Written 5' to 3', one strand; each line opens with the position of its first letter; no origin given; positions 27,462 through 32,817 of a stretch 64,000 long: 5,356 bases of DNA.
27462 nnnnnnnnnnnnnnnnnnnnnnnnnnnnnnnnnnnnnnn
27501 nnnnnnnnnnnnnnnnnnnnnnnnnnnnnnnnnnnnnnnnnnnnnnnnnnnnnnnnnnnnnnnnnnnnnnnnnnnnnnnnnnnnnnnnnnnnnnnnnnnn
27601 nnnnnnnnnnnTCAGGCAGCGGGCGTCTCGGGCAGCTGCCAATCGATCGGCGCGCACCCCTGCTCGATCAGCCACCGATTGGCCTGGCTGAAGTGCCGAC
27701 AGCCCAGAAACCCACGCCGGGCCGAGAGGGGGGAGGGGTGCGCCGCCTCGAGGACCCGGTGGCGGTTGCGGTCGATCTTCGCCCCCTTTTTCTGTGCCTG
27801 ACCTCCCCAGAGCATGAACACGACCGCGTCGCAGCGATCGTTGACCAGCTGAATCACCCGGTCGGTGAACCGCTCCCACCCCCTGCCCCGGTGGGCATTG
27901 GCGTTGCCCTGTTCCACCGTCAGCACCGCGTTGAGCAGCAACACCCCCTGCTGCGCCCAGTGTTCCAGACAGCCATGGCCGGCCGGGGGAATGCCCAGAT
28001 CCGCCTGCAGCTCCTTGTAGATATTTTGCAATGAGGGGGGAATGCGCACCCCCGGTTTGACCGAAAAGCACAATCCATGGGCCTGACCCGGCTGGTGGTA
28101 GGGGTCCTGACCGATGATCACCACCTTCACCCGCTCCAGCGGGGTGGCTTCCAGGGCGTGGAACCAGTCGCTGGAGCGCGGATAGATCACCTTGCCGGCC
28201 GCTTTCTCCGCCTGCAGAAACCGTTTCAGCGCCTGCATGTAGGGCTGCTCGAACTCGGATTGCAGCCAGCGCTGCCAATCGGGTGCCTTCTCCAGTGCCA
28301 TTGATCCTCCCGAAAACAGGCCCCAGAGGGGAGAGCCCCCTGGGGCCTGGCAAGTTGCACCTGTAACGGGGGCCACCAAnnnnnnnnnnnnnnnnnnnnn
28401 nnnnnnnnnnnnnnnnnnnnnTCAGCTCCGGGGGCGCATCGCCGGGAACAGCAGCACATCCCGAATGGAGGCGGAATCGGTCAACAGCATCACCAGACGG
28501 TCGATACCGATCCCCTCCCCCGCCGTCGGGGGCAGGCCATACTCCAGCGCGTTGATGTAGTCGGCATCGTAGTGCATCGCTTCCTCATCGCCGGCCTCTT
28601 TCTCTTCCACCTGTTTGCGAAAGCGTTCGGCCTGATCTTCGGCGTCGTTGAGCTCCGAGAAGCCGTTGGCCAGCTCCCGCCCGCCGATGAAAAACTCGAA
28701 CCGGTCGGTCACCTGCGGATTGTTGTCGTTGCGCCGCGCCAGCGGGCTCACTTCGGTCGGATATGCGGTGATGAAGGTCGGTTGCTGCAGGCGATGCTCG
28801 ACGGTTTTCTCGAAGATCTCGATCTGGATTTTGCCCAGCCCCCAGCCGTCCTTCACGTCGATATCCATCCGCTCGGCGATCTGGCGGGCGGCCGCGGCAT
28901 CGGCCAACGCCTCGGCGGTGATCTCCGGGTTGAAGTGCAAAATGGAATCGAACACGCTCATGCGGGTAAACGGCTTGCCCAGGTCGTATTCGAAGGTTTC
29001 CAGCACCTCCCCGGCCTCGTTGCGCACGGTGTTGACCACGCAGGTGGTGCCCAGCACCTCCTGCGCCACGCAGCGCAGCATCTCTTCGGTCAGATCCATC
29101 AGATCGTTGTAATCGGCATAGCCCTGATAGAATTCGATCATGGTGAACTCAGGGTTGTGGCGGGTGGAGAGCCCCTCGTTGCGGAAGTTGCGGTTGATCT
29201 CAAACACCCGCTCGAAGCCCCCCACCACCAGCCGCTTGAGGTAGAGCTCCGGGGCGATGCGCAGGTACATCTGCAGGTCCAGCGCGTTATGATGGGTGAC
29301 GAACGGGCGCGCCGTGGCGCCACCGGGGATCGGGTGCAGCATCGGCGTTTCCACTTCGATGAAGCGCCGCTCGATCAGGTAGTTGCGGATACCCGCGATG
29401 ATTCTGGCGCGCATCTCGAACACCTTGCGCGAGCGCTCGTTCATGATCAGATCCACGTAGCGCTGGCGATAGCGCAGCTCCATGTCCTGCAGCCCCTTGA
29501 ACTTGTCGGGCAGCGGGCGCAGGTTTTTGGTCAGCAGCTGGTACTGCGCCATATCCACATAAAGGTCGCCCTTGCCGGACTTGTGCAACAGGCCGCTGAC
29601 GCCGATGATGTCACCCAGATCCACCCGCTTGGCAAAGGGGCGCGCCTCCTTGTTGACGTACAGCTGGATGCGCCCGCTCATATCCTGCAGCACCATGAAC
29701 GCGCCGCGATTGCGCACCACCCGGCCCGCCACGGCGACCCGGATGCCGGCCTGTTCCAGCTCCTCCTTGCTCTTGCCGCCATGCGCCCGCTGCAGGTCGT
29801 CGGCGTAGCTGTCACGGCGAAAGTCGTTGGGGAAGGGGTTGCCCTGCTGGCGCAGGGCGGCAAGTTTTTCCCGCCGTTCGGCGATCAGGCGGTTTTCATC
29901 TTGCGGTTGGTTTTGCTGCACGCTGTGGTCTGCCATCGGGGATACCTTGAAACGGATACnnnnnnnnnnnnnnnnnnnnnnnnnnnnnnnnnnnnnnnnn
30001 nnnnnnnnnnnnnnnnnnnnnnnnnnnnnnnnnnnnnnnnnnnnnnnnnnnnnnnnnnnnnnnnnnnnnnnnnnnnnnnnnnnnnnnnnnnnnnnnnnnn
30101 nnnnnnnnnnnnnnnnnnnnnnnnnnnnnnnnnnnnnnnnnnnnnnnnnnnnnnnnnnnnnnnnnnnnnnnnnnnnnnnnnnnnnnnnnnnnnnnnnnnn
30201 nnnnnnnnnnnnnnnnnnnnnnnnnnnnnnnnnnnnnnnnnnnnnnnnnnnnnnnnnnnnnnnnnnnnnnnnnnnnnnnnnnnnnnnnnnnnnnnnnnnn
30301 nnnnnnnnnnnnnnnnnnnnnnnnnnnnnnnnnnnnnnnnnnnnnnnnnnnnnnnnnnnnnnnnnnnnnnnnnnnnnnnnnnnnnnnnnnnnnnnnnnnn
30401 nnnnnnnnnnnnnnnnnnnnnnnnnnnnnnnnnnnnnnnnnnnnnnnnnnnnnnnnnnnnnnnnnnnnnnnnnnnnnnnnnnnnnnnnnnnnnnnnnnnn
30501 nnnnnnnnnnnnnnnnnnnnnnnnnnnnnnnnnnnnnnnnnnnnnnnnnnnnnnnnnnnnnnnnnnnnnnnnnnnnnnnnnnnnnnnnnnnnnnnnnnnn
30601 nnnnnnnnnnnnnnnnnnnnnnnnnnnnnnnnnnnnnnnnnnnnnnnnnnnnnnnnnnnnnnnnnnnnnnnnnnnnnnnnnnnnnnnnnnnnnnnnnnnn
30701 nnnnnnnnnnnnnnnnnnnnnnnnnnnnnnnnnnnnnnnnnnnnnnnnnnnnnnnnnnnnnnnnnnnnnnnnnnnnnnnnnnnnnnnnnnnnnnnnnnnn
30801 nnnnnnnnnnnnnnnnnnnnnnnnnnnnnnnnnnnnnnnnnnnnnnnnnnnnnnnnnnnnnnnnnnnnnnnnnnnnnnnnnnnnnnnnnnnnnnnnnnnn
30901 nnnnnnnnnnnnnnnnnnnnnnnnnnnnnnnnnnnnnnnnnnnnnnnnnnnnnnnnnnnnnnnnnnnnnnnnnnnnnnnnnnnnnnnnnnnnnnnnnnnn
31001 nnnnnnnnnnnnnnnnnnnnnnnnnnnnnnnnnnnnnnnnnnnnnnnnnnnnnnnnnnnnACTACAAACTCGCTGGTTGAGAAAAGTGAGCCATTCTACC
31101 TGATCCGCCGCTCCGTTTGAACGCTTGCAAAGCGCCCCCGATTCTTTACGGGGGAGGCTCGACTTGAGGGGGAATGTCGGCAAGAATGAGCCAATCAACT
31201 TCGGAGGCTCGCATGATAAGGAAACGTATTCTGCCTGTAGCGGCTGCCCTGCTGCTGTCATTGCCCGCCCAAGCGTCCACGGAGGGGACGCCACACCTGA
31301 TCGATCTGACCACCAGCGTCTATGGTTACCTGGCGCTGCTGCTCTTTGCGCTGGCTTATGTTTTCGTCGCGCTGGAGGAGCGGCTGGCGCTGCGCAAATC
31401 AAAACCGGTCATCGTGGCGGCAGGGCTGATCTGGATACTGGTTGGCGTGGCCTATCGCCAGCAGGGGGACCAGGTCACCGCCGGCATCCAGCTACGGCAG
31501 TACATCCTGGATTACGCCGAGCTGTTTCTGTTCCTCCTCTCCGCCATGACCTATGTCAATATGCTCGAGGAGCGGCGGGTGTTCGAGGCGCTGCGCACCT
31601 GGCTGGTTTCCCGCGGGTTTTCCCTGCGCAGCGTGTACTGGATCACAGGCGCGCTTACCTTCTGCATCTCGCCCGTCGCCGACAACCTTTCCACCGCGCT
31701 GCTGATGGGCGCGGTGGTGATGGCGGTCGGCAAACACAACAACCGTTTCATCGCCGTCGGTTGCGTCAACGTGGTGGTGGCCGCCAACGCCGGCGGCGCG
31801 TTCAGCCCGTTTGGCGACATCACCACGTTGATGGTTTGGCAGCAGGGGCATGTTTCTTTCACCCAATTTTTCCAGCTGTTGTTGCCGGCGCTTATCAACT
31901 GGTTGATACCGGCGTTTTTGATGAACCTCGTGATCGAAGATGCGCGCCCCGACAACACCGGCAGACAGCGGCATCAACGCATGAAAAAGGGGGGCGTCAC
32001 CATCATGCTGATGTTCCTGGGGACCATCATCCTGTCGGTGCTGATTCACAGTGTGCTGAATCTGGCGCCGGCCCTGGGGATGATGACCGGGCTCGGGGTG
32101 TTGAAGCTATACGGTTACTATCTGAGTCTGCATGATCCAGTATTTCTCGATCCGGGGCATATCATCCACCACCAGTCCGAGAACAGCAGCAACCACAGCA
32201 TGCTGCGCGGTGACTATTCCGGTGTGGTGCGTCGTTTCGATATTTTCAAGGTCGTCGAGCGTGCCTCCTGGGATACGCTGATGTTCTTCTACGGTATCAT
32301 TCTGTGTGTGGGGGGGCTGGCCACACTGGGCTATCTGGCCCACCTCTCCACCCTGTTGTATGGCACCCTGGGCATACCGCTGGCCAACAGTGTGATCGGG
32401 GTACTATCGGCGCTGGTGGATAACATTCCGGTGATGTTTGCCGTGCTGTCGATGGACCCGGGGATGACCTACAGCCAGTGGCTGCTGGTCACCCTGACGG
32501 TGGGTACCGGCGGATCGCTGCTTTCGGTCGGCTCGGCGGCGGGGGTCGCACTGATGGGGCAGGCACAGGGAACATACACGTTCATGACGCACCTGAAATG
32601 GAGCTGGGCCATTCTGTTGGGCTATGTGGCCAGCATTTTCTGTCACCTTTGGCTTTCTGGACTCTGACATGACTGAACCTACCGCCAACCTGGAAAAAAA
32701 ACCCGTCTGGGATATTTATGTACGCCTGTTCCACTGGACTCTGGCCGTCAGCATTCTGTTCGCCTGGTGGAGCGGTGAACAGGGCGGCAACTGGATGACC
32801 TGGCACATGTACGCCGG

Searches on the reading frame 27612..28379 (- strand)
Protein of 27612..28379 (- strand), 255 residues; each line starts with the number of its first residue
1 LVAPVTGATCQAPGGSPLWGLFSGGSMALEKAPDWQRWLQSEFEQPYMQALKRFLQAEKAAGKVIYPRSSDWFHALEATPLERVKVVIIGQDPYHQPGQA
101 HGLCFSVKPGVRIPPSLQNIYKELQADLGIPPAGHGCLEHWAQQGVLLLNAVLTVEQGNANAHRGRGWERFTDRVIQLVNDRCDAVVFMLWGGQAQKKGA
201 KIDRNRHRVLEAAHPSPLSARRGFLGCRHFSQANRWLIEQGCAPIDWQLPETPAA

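Call 12: search_protein_families(library=pfam, proteins=[window:27612-28379:-])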
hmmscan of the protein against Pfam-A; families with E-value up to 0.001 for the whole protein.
window:27612-28379:- (255 aa): 1 family
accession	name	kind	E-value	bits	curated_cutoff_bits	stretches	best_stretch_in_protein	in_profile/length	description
PF03167.25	UDG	-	2.2e-18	67.1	24.3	1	83-237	7-140/141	Uracil DNA glycosylase superfamily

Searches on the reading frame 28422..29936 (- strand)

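Call 12: search_protein_families(library=pfam, proteins=[window:28422-29936:-])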
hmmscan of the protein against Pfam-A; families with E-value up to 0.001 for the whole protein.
window:28422-29936:- (504 aa): 2 families
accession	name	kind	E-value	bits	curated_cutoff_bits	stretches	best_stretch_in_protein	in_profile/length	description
PF00152.25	tRNA-synt_2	-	9.2e-94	314.4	25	1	151-500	1-307/308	tRNA synthetases class II (D, K and N)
PF01336.31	tRNA_anti-codon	-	1e-12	48.3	27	1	67-135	1-68/75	OB-fold nucleic acid binding domain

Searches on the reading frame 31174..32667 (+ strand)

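Call 12: search_protein_families(library=pfam, proteins=[window:31174-32667:+])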
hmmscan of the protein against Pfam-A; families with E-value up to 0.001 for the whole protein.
window:31174-32667:+ (497 aa): 1 family
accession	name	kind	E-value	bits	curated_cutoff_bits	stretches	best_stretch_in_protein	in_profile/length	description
PF03600.22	CitMHS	-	4.8e-38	131.5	31.9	1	63-444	2-336/336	Citrate transporter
